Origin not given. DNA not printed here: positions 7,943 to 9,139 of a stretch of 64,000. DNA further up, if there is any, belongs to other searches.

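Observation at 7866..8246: The 3' end of htpX is tandemly duplicated: three ~125-bp units, with the two distal copies still encoding the last 20 codons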

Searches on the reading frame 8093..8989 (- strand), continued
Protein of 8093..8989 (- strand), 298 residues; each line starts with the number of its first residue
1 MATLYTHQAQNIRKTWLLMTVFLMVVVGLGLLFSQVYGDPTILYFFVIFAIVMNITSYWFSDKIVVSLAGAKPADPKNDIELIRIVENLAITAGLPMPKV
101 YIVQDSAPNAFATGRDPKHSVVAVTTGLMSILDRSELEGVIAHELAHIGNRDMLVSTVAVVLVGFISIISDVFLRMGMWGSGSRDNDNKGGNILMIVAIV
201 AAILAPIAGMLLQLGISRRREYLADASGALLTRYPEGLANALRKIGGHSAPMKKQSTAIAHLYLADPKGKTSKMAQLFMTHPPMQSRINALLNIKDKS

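Call 43: find_encoding_contigs(protein=P0006, flank=2500, max_places=3)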
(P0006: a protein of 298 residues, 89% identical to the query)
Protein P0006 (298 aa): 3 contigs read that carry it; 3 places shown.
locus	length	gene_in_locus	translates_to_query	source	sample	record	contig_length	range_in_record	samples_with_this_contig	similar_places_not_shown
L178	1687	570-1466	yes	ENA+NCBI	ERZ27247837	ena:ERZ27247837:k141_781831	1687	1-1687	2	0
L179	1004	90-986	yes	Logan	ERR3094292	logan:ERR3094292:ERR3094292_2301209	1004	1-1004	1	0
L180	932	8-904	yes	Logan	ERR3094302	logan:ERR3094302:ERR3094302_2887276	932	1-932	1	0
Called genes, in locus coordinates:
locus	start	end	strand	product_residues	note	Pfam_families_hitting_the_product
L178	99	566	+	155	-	PF10648:Gmad2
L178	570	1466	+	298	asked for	PF01435:Peptidase_M48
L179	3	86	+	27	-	?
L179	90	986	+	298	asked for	PF01435:Peptidase_M48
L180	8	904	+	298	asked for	PF01435:Peptidase_M48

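Call 44: find_encoding_contigs(protein=P0010, flank=2500, max_places=3)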
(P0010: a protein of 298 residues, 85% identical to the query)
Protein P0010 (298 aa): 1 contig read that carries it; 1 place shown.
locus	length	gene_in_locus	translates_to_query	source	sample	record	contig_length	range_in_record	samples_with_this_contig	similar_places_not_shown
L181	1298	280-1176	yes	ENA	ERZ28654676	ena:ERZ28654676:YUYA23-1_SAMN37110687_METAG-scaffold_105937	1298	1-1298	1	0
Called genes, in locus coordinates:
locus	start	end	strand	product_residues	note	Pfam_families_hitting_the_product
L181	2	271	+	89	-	?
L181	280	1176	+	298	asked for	PF01435:Peptidase_M48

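Call 45: find_encoding_contigs(protein=P0013, flank=2500, max_places=3)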
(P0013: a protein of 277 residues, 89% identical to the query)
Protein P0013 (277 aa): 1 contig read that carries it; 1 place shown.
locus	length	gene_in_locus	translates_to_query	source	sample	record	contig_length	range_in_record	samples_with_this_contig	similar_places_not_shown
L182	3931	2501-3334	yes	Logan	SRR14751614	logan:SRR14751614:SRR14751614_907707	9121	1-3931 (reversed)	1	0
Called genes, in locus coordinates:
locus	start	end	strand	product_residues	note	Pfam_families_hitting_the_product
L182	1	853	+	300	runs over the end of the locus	PF02355:SecD_SecF_C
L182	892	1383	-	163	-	-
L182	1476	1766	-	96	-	-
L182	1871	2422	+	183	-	PF04011:LemA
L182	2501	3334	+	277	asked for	PF01435:Peptidase_M48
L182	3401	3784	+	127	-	-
